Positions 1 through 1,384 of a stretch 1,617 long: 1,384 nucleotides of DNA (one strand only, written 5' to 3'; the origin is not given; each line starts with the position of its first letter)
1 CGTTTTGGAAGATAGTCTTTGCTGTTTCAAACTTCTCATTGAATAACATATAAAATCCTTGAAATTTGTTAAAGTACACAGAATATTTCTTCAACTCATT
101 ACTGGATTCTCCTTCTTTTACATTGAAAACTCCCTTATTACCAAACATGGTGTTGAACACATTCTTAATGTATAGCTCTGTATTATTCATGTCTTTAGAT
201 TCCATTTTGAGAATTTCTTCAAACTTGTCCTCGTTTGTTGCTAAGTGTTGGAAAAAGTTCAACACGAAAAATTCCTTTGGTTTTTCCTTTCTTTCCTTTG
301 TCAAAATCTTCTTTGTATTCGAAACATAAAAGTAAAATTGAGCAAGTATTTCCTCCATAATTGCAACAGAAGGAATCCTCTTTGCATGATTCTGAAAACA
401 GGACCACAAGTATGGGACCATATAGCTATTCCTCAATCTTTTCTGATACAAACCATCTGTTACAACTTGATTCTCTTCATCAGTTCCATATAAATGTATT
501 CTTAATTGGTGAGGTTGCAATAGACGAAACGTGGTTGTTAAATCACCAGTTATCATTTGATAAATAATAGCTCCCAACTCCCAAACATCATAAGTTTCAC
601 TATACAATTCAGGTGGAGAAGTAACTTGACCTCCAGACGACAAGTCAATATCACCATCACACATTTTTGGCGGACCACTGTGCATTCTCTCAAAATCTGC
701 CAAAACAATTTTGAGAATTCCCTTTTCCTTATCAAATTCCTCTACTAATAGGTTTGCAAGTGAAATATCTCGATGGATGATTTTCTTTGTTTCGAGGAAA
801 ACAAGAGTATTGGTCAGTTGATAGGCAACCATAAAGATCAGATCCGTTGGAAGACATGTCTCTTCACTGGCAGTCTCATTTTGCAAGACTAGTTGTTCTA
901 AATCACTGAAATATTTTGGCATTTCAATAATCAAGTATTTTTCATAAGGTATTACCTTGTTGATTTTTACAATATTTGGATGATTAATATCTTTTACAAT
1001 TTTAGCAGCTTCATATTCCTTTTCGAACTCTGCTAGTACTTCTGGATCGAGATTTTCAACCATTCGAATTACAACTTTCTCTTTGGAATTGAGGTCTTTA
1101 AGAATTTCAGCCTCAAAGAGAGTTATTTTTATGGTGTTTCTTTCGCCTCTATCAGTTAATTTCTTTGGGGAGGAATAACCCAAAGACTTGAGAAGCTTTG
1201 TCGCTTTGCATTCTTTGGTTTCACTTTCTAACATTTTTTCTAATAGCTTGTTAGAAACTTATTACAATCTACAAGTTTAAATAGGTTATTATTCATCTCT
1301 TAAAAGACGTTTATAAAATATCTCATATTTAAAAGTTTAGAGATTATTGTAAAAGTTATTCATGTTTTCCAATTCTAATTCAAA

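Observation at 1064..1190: Degenerate Gly-rich loop and ambiguous beta3 lysine (K in NTIKIT versus R in VVIRM)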

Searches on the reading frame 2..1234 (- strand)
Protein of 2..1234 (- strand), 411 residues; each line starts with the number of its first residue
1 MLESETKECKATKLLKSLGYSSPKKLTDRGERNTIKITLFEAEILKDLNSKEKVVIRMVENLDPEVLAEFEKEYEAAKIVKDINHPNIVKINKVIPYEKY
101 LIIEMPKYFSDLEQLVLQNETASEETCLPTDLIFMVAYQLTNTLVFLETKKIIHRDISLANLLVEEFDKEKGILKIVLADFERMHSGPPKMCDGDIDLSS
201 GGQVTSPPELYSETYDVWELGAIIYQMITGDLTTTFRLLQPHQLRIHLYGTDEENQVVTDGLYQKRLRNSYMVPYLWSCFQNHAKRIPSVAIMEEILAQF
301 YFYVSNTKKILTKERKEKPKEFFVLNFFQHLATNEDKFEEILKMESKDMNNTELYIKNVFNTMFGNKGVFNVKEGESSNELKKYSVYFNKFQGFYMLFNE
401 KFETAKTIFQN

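Call 6: search_protein_families(library=pfam, proteins=[window:2-1234:-], max_evalue=1)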
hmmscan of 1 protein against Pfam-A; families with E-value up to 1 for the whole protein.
seq(411 aa): 3 families
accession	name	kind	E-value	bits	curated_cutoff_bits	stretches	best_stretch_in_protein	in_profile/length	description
PF00069.31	Pkinase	-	2.4e-14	53.8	31.7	1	49-232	22-195/263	Protein kinase domain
PF07714.23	PK_Tyr_Ser-Thr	-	3.2e-13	50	23.1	1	45-181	21-146/258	Protein tyrosine and serine/threonine kinase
PF17667.7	Pkinase_fungal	-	0.0041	16.3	24.1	1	147-182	303-337/387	Fungal protein kinase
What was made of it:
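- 335..1174 (-): Protein-kinase-fold domain (about aa 21-300). Pfam Pkinase 2.4e-14, 53.8 bits against a cutoff of 31.7 (call 6).
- On Eukaryotic protein kinase fold (Pfam PF00069 Pkinase): 53.8 bits against a cutoff of 31.7, aa 49-232 (call 6).
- On KSR family: Pfam finds only kinase models (call 6).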

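Call 7: search_solved_structures(query=window:2-1234:-, max_evalue=0.01, show_alignments=3)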
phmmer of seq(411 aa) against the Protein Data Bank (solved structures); distinct sequences matched with E-value up to 0.01: 1018 (the best 60 are shown).
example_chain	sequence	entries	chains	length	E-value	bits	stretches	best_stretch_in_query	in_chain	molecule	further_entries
8bya_A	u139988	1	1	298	2.4e-11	46.2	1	63-230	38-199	Cyclin-dependent kinase 2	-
8yng_A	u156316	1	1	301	2.6e-11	46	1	63-230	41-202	Cyclin-dependent kinase 2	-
5oo1_A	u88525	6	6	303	2.9e-11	45.9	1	63-230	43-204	Cyclin-dependent kinase 2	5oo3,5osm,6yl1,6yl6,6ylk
2jgz_A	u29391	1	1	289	3.1e-11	45.8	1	63-230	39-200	CELL DIVISION PROTEIN KINASE 2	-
4i3z_A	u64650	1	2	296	3.2e-11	45.8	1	63-230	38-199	Cyclin-dependent kinase 2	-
8uv0_A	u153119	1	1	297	3.2e-11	45.7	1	70-230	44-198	Cyclin-dependent kinase 2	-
8bzo_A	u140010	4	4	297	3.2e-11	45.7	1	63-230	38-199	Cyclin-dependent kinase 2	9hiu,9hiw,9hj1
1e9h_A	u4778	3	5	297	3.2e-11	45.7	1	63-230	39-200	CELL DIVISION PROTEIN KINASE 2 | Cyclin-dependent kinase 2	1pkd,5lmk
7e34_A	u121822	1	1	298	3.2e-11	45.7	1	63-230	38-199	Cyclin-dependent kinase 2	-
11gv_A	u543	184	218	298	3.2e-11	45.7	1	63-230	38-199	Cyclin-dependent kinase 2 | CYCLIN-DEPENDENT PROTEIN KINASE 2 | PROTEIN (CDK2 HUMAN)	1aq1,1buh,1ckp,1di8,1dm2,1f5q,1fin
1w98_A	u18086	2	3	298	3.2e-11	45.7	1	63-230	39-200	CELL DIVISION PROTEIN KINASE 2 | Cyclin-dependent kinase 2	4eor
8h6p_A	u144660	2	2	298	3.2e-11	45.7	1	63-230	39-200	Cyclin-dependent kinase 2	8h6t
3pj8_A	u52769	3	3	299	3.3e-11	45.7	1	63-230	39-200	Cell division protein kinase 2 | Cyclin-dependent kinase 2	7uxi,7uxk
3qhr_A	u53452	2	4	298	3.3e-11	45.7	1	63-230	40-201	Cell division protein kinase 2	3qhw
1gy3_A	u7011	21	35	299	3.3e-11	45.7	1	63-230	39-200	CELL DIVISION PROTEIN KINASE 2 | Cyclin-dependent kinase 2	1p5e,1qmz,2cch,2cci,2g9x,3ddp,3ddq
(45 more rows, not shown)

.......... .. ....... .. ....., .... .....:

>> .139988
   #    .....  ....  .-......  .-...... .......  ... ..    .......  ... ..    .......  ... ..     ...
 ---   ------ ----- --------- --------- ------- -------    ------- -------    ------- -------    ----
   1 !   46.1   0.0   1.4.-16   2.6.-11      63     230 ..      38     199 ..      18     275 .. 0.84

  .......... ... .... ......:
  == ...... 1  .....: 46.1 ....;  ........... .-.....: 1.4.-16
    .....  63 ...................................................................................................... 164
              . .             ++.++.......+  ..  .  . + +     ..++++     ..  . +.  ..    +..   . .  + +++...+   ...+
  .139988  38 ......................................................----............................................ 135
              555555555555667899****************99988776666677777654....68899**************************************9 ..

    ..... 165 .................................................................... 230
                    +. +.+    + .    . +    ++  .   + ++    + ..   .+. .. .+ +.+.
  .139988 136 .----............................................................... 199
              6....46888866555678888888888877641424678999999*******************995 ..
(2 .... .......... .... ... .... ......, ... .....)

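Call 8: find_homologous_proteins(query=window:2-1234:-, max_evalue=0.001)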
Query seq(411 aa) (411 aa): 55 proteins with E <= 0.001 among 2703 candidates.
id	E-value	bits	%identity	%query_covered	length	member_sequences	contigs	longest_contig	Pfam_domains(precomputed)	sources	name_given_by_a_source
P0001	6.5e-243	823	100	90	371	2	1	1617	PF07714.24,PF00069.32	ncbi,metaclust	ncbi:predicted protein, partial [Naegleria gruberi]|metaclust:status=active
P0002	5.5e-7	47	32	36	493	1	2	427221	PF13405.13,PF07714.24,PF00069.32,PF08976.18,PF13499.13,PF13833.13,PF13202.13,PF10591.16,PF00036.39,PF17667.8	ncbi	ncbi:hypothetical protein ABPG74_015546 [Tetrahymena malaccensis]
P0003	6.3e-7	47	33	37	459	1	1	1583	PF07714.24,PF00069.32,PF03109.23,PF17667.8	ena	-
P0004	1.7e-6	45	33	37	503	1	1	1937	PF13405.13,PF07714.24,PF00069.32,PF13499.13,PF03109.23,PF13833.13,PF00036.39,PF17667.8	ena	-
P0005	2.1e-6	45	33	37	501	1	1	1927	PF13405.13,PF07714.24,PF00069.32,PF13499.13,PF03109.23,PF13833.13,PF00036.39,PF17667.8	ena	-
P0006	6.2e-6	43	33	37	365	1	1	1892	PF07714.24,PF00069.32,PF03109.23,PF17667.8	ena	-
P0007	7.5e-6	43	33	37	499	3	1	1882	PF13405.13,PF07714.24,PF00069.32,PF13499.13,PF03109.23,PF13833.13,PF00036.39,PF17667.8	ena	-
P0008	8.4e-6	43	33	37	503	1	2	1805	PF13405.13,PF07714.24,PF00069.32,PF13499.13,PF03109.23,PF13833.13,PF00036.39,PF17667.8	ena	-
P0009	9.1e-6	43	33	37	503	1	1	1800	PF13405.13,PF07714.24,PF00069.32,PF13499.13,PF03109.23,PF13833.13,PF00036.39,PF17667.8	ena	-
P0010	1.0e-5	43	33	37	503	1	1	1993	PF13405.13,PF07714.24,PF00069.32,PF13499.13,PF03109.23,PF13833.13,PF00036.39,PF17667.8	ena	-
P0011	1.3e-5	42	33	37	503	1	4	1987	PF13405.13,PF07714.24,PF00069.32,PF13499.13,PF03109.23,PF13833.13,PF00036.39,PF17667.8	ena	-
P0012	1.3e-5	42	33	37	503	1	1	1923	PF13405.13,PF07714.24,PF00069.32,PF13499.13,PF03109.23,PF13833.13,PF00036.39,PF17667.8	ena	-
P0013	1.4e-5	42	33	37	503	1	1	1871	PF13405.13,PF07714.24,PF00069.32,PF13499.13,PF03109.23,PF13833.13,PF00036.39,PF17667.8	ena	-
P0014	1.4e-5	42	33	37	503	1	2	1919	PF13405.13,PF07714.24,PF00069.32,PF13499.13,PF03109.23,PF13833.13,PF00036.39,PF17667.8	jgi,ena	-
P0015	1.4e-5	42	33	37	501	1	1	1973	PF13405.13,PF07714.24,PF00069.32,PF13499.13,PF03109.23,PF13833.13,PF00036.39,PF17667.8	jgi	jgi:calcium-dependent protein kinase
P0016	1.4e-5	42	33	37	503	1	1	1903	PF13405.13,PF07714.24,PF00069.32,PF13499.13,PF03109.23,PF13833.13,PF00036.39,PF17667.8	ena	-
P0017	1.4e-5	42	33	37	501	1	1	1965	PF13405.13,PF07714.24,PF00069.32,PF13499.13,PF03109.23,PF13833.13,PF00036.39,PF17667.8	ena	-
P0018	1.4e-5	42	33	37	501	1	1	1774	PF13405.13,PF07714.24,PF00069.32,PF13499.13,PF03109.23,PF13833.13,PF00036.39,PF17667.8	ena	-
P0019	1.5e-5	42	33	37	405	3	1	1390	PF13405.13,PF07714.24,PF00069.32,PF13499.13,PF03109.23,PF13833.13,PF00036.39,PF17667.8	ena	-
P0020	1.5e-5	42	33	37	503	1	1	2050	PF13405.13,PF07714.24,PF00069.32,PF13499.13,PF03109.23,PF13833.13,PF00036.39,PF17667.8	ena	-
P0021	1.6e-5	42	33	37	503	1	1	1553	PF13405.13,PF07714.24,PF00069.32,PF13499.13,PF03109.23,PF13833.13,PF00036.39,PF17667.8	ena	-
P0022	1.6e-5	42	33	37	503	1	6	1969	PF13405.13,PF07714.24,PF00069.32,PF13499.13,PF03109.23,PF13833.13,PF00036.39,PF17667.8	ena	-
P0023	1.7e-5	42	33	37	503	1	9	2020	PF13405.13,PF07714.24,PF00069.32,PF13499.13,PF03109.23,PF13833.13,PF00036.39,PF17667.8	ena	-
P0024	1.7e-5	42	33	37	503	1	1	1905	PF13405.13,PF07714.24,PF00069.32,PF13499.13,PF03109.23,PF13833.13,PF00036.39,PF17667.8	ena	-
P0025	1.7e-5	42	33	37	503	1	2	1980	PF13405.13,PF07714.24,PF00069.32,PF13499.13,PF03109.23,PF13833.13,PF00036.39,PF17667.8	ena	-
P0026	1.8e-5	42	33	37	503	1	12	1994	PF13405.13,PF07714.24,PF00069.32,PF13499.13,PF03109.23,PF13833.13,PF00036.39,PF17667.8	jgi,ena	-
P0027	1.8e-5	42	33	37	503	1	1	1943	PF13405.13,PF07714.24,PF00069.32,PF13499.13,PF03109.23,PF13833.13,PF00036.39,PF17667.8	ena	-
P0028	2.1e-5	41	33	37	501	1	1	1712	PF13405.13,PF07714.24,PF00069.32,PF13499.13,PF03109.23,PF13833.13,PF00036.39,PF17667.8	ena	-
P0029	2.2e-5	41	33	37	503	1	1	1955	PF13405.13,PF07714.24,PF00069.32,PF13499.13,PF03109.23,PF13833.13,PF00036.39,PF17667.8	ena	-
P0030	2.2e-5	41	33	37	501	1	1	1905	PF13405.13,PF07714.24,PF00069.32,PF13499.13,PF03109.23,PF13833.13,PF00036.39,PF17667.8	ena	-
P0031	2.8e-5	41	30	37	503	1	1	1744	PF13405.13,PF07714.24,PF00069.32,PF13499.13,PF03109.23,PF13833.13,PF00036.39,PF17667.8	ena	-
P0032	3.0e-5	41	33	37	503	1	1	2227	PF13405.13,PF07714.24,PF00069.32,PF13499.13,PF03109.23,PF13833.13,PF00036.39,PF17667.8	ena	-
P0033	4.7e-5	40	28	39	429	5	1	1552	PF07714.24,PF00069.32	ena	-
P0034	5.1e-5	40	29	45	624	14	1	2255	PF13405.13,PF07714.24,PF00069.32,PF13499.13,PF00036.39,PF17667.8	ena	-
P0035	5.7e-5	40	29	39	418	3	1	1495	PF07714.24,PF00069.32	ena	-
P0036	5.8e-5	40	31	37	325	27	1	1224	PF07714.24,PF00069.32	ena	-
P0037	7.0e-5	40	29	39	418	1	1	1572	PF07714.24,PF00069.32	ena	-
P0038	7.1e-5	40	29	39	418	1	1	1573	PF07714.24,PF00069.32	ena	-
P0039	7.7e-5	40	29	43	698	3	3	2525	PF13405.13,PF07714.24,PF00069.32,PF13499.13,PF13833.13,PF13202.13,PF00036.39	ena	-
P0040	7.8e-5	40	33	37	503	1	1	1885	PF13405.13,PF07714.24,PF00069.32,PF13499.13,PF03109.23,PF13833.13,PF00036.39,PF17667.8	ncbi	-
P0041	9.7e-5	39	26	37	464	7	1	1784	PF07714.24,PF00069.32,PF17667.8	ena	-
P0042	1.0e-4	39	33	37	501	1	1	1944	PF13405.13,PF07714.24,PF00069.32,PF13499.13,PF03109.23,PF13833.13,PF00036.39,PF17667.8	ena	-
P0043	1.0e-4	39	33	37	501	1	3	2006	PF13405.13,PF07714.24,PF00069.32,PF13499.13,PF03109.23,PF13833.13,PF00036.39,PF17667.8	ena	-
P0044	1.0e-4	39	33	37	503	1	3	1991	PF13405.13,PF07714.24,PF00069.32,PF13499.13,PF03109.23,PF13833.13,PF00036.39,PF17667.8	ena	-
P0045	1.0e-4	39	33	37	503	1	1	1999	PF13405.13,PF07714.24,PF00069.32,PF13499.13,PF03109.23,PF13833.13,PF00036.39,PF17667.8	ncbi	-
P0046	1.0e-4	39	33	37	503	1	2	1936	PF13405.13,PF07714.24,PF00069.32,PF13499.13,PF03109.23,PF13833.13,PF00036.39,PF17667.8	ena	-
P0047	1.1e-4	39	33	37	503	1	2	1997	PF13405.13,PF07714.24,PF00069.32,PF13499.13,PF03109.23,PF13833.13,PF00036.39,PF17667.8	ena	-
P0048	1.1e-4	39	33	37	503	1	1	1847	PF13405.13,PF07714.24,PF00069.32,PF13499.13,PF03109.23,PF13833.13,PF00036.39,PF17667.8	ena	-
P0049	1.2e-4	39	31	38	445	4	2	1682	PF07714.24,PF00069.32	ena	-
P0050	1.4e-4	39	24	48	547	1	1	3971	PF13405.13,PF07714.24,PF00069.32,PF13499.13,PF12763.14,PF13833.13,PF13202.13,PF00036.39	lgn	-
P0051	2.4e-4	38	30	42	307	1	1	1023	PF07714.24,PF00069.32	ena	-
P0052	2.7e-4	38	30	37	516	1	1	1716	PF07714.24,PF00069.32,PF17667.8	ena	-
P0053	4.1e-4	37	30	38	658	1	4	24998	PF07714.24,PF00069.32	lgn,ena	-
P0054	4.2e-4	37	30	37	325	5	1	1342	PF07714.24,PF00069.32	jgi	jgi:serine/threonine protein kinase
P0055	4.7e-4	37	30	43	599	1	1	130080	PF07714.24,PF00069.32,PF01636.30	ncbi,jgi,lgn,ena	jgi:tRNA A-37 threonylcarbamoyl transferase component Bud32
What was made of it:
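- The contig is only 1617 bp and the NCBI model is partial (call 8).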

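Call 19: predict_structure(protein=window:2-1234:-)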
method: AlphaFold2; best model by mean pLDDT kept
length: 411 residues; sequences in the alignment: 1
mean_pLDDT: 36.7   pTM: 0.27
mean pLDDT of the five models: 36.7, 30.4, 29.7, 28.5, 27.3
residues with pLDDT >= 90: 0; 70-90: 0; 50-70: 17; < 50: 394
segments of 3 or more residues with pLDDT < 50: 1-192, 198-205, 207-349, 362-377, 379-411
pLDDT, mean of each block of 10 residues (from residue 1): 27 31 29 26 31 30 40 35 31 35 35 30 27 29 29 29 42 45 40 50 45 41 40 42 29 31 31 36 34 38 34 37 40 45 46 51 46 47 45 39 36 28
secondary structure, 60 per line:
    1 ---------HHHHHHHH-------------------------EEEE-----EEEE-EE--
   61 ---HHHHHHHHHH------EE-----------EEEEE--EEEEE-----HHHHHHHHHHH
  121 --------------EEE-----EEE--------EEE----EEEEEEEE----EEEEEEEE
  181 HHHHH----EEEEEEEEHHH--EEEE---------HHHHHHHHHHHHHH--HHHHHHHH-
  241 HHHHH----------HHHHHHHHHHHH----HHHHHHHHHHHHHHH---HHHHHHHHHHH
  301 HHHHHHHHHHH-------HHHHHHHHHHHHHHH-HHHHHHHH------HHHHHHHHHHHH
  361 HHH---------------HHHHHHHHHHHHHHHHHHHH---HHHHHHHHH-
elements in order: H10-17 E43-46 E52-55 H64-73 E93-97 E100-104 H110-120 E135-137 E143-145 E154-156 E161-168 E173-180 H181-185 E190-197 E203-206 H216-229 H232-239 H241-245 H256-267 H272-286 H290-311 H319-333 H335-342 H349-363 H379-398 H402-410
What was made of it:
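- Tried and rejected: Single-sequence AlphaFold (call 19). pLDDT was 36.7, so the model was unusable.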

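Call 22: search_protein_representatives(protein=window:2-1234:-)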
Query: 411 residues. Proteins with E-value up to 0.001 (for the whole library): 3797; up to 1e-10: 28; up to 1e-30: 2. The best 150 are listed.
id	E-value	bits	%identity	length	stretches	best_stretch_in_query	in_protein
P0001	2.1e-243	823.3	100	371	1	1-371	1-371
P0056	5.6e-48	180.0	25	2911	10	68-231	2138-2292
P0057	3.9e-27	111.3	27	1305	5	44-230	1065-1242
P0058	9.1e-23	97.0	30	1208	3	46-229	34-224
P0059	1.8e-22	96.0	28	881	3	131-228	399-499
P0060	3.0e-18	82.1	30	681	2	44-232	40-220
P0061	4.6e-18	81.5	36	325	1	52-297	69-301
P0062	9.2e-18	80.5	32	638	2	67-233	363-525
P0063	7.8e-17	77.5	35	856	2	51-184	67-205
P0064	2.0e-15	72.8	31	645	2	53-233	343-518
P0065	1.2e-14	70.3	28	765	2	13-236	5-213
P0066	1.4e-14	70.0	27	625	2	82-231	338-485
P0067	1.6e-13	66.6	28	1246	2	50-233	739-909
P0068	3.0e-13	65.7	25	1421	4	59-242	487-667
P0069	7.2e-13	64.4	27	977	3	38-230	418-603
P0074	3.7e-12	62.0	37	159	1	45-166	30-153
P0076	4.5e-12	61.8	35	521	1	50-256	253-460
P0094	7.8e-10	54.4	36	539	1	65-229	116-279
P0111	1.9e-09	53.1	37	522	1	66-247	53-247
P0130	6.9e-09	51.3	25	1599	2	56-232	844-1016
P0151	1.6e-08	50.0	30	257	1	79-251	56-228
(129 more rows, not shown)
